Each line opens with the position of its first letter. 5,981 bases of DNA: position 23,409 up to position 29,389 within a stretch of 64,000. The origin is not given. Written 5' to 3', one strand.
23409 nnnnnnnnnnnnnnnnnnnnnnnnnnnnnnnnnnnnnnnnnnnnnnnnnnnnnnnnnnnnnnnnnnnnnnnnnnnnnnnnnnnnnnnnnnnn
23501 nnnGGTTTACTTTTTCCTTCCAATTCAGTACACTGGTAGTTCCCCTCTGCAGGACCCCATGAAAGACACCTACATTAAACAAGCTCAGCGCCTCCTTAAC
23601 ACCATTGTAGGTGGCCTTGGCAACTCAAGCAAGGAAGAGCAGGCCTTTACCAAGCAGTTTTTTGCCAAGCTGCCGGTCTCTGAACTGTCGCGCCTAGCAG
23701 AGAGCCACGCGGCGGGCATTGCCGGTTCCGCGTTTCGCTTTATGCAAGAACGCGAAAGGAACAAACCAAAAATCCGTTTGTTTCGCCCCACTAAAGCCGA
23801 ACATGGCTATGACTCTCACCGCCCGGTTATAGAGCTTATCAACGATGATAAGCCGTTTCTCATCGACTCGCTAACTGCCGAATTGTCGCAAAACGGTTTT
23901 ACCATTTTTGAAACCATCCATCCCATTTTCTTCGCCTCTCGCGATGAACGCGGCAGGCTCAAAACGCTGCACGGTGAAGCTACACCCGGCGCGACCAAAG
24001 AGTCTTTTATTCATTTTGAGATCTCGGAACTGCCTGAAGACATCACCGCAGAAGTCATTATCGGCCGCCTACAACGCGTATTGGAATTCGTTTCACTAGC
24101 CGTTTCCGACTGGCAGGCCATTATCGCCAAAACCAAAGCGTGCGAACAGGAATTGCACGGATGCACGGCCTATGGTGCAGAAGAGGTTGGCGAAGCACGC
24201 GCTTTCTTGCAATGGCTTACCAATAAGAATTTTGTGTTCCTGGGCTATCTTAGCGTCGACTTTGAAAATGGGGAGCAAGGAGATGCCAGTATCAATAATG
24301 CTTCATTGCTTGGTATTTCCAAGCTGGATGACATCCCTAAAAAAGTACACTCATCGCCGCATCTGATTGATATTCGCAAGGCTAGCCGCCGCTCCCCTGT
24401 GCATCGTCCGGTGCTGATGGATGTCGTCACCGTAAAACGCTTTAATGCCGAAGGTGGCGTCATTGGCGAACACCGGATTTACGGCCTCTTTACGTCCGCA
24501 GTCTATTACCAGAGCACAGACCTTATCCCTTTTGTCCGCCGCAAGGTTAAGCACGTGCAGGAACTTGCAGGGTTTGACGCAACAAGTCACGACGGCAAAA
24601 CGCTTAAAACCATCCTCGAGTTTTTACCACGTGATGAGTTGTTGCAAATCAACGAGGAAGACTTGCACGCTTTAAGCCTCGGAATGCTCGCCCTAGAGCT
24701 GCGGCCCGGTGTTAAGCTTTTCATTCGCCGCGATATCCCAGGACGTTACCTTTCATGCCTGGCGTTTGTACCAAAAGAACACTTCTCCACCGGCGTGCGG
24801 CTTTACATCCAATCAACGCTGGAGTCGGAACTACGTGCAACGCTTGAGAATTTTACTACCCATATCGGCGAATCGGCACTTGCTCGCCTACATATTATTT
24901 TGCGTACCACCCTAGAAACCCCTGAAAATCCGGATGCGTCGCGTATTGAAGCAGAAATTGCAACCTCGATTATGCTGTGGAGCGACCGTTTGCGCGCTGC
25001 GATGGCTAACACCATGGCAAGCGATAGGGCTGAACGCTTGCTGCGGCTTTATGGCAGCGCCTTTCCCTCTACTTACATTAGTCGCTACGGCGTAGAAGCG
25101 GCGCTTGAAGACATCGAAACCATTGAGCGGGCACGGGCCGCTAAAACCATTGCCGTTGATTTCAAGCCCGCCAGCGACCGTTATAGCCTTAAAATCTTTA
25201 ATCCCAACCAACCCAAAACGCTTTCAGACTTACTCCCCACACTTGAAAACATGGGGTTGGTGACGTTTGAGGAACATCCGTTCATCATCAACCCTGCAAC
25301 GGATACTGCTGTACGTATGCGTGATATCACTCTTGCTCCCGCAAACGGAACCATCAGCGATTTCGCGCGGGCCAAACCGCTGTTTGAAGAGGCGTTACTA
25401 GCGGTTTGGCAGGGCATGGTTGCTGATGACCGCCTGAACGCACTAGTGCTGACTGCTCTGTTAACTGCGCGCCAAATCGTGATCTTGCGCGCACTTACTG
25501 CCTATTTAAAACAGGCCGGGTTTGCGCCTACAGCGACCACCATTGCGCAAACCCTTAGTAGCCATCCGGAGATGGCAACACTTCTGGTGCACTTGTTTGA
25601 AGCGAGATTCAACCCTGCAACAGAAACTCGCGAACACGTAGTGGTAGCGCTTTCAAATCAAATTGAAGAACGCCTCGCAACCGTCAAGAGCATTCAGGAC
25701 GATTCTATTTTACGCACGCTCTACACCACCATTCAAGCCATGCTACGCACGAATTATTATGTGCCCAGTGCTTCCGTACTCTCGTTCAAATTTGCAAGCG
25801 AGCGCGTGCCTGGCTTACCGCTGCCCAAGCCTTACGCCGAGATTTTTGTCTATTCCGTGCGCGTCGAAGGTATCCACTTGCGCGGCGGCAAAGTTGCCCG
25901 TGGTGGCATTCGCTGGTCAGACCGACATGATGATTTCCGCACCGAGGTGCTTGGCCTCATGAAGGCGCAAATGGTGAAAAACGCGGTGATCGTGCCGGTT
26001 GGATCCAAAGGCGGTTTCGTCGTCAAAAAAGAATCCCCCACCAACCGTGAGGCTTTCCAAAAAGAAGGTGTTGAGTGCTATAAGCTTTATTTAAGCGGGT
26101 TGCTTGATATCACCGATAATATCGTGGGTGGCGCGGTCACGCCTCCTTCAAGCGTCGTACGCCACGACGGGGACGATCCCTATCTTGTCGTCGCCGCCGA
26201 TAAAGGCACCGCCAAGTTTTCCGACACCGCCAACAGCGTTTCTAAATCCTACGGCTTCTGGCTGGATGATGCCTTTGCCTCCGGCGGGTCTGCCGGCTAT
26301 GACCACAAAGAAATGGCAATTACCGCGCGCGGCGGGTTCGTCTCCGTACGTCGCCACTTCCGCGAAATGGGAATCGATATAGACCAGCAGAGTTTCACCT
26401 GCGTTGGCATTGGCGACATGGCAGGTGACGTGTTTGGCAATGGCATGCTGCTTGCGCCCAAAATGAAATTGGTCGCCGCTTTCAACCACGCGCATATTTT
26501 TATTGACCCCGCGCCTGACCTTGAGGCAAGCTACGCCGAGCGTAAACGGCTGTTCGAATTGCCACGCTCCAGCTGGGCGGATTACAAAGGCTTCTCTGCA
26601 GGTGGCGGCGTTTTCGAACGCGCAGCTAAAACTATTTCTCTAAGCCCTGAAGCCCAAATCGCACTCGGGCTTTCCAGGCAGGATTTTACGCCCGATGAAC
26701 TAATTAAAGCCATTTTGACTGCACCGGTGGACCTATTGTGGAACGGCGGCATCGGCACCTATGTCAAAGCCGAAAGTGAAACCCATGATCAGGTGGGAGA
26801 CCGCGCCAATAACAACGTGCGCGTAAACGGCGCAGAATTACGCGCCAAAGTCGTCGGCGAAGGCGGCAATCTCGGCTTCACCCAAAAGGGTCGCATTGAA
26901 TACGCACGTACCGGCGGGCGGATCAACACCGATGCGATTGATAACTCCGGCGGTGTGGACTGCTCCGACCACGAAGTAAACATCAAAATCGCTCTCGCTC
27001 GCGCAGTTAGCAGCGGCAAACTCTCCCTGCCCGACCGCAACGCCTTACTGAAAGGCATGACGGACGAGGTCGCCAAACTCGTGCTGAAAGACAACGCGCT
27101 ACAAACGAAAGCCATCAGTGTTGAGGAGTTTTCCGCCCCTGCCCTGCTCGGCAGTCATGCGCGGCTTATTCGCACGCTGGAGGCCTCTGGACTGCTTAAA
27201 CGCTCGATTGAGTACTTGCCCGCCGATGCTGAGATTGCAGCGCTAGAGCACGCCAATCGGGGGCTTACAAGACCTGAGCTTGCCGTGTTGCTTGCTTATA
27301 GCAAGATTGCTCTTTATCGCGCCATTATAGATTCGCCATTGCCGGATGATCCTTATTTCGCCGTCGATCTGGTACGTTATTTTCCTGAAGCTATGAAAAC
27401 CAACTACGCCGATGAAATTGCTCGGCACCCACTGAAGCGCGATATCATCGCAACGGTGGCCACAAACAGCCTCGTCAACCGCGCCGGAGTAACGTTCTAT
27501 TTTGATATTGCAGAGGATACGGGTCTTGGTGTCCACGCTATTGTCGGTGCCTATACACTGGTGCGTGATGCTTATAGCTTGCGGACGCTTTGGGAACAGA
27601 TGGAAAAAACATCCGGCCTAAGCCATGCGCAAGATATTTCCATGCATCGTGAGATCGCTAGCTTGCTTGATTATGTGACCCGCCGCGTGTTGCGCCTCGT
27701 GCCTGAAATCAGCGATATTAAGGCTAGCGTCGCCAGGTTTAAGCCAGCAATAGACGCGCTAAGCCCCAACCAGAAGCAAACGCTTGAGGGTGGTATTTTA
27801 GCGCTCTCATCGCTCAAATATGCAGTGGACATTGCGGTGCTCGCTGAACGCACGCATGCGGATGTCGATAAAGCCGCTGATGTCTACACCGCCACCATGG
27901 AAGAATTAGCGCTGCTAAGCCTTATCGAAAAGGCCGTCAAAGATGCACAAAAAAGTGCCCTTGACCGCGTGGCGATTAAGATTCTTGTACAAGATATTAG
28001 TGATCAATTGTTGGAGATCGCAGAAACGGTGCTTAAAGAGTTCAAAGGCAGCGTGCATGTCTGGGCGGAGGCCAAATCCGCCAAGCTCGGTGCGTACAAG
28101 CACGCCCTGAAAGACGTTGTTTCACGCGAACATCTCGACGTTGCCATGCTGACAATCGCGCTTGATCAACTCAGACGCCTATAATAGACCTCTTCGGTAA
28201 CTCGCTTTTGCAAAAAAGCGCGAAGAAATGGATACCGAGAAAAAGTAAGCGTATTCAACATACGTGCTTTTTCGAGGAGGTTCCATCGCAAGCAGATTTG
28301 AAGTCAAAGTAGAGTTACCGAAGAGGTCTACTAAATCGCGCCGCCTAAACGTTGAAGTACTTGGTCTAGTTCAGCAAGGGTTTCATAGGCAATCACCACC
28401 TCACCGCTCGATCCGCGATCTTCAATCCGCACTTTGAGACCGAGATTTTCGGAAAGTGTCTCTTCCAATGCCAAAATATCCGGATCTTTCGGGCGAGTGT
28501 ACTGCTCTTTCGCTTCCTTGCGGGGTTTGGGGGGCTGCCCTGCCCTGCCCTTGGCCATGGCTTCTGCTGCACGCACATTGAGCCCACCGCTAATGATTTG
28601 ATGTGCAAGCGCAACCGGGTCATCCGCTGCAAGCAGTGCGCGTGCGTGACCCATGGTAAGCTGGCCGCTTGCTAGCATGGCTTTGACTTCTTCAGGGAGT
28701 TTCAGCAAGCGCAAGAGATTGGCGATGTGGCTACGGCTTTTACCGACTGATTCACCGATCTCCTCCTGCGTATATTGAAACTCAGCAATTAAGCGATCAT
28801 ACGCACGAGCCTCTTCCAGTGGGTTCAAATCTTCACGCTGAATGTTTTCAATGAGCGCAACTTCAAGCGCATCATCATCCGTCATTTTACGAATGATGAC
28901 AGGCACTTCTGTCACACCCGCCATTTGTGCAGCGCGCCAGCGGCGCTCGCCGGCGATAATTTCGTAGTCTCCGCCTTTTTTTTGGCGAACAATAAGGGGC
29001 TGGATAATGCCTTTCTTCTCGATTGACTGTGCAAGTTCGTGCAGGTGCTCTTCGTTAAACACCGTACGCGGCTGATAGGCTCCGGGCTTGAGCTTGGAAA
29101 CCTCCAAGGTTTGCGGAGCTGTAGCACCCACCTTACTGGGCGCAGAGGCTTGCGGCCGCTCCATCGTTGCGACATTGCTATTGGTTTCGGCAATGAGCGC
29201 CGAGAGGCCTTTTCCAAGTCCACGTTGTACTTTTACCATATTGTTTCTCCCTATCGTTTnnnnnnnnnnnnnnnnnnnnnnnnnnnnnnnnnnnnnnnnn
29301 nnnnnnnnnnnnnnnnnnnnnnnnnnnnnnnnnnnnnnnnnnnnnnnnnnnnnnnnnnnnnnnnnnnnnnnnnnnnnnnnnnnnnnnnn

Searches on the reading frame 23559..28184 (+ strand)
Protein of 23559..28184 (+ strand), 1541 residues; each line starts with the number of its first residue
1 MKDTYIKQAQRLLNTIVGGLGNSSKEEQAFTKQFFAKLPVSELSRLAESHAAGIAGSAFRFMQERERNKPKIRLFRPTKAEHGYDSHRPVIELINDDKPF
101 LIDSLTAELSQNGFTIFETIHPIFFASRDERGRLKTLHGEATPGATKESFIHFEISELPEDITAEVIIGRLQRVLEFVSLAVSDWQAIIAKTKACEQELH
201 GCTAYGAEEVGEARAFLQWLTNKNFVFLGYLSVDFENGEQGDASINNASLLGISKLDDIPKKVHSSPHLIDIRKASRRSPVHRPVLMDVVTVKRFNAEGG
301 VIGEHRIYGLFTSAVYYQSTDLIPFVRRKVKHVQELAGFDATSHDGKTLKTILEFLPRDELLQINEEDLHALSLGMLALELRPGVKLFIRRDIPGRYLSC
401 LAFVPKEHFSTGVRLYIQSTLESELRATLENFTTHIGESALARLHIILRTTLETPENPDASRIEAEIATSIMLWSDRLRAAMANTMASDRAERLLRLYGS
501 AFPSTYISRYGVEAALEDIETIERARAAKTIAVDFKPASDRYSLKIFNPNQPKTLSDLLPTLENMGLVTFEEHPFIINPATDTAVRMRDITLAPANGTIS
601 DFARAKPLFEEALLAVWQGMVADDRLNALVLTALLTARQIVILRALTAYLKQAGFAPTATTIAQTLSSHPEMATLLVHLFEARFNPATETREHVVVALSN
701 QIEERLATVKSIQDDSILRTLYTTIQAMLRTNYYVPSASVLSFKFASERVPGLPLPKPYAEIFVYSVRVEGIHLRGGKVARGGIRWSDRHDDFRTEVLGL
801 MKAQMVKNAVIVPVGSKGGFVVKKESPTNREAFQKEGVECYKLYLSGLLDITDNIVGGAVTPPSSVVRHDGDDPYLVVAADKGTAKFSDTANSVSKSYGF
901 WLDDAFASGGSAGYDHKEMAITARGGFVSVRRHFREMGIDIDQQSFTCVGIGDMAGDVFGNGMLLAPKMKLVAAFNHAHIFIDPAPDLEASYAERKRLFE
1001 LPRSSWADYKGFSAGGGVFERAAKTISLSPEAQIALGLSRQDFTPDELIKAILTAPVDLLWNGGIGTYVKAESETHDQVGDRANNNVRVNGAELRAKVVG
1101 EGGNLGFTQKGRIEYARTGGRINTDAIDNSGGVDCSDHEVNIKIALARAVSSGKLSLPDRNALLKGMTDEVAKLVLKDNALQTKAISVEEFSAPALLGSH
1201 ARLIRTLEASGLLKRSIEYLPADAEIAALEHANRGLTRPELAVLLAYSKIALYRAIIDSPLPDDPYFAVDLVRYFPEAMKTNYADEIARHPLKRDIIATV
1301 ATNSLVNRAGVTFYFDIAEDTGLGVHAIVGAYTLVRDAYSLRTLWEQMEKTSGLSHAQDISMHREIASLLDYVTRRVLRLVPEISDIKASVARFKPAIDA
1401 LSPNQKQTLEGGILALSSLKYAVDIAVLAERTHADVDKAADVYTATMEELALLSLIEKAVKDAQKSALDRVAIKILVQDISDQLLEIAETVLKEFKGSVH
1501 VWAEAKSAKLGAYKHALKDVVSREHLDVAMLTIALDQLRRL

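Call 74: search_protein_families(library=pfam, proteins=[window:23559-28184:+], max_evalue=0.0001)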
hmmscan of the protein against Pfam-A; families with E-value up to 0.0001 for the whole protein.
window:23559-28184:+ (1541 aa): 8 families
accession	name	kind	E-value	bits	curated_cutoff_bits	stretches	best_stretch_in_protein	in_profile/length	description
PF05088.18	Bac_GDH_CD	-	1.3e-247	822.6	22.8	1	701-1188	1-496/497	Bacterial NAD-glutamate dehydrogenase, catalytic domain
PF21074.2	GDH_C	-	3.6e-69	234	26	2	1234-1411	2-180/339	Glutamate dehydrogenase, C-terminal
PF21075.3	GDH_ACT1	-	8.2e-35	120.1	23.7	1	30-166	1-139/144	Glutamate dehydrogenase, ACT1 domain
PF21078.2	GDH_HM3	-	5.3e-23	81.3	24.6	1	622-686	2-66/66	Glutamate dehydrogenase, helical motif 3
PF21076.3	GDH_ACT2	-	1.7e-22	80.2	22.8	1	386-474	1-89/90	Glutamate dehydrogenase, ACT2 domain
PF21073.2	GDH_HM1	-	9.3e-20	70.7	21.2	1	323-382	1-60/60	Glutamate dehydrogenase, helical motif 1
PF21077.3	GDH_ACT3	-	7.3e-12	45.3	22.2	1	538-599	13-74/80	Glutamate dehydrogenase, ACT3 domain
PF21079.2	GDH_HM2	-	4.7e-08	33.3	21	1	484-524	4-44/45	Glutamate dehydrogenase, helical motif 2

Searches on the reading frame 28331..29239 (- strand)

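Call 52: search_protein_families(library=pfam, proteins=[window:28331-29239:-], max_evalue=0.0001)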
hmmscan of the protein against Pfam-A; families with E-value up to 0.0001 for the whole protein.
window:28331-29239:- (302 aa): 3 families
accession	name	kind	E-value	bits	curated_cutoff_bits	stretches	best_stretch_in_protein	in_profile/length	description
PF02195.25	ParB_N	-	8e-37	125.6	26.3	1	44-134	5-95/95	ParB N-terminal domain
PF17762.8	HTH_ParB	-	1e-35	122.4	22.6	1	136-230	1-98/102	ParB HTH domain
PF23552.2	ParB_C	-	1.1e-15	57.3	23.8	1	251-299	1-50/50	ParB dimerisation domain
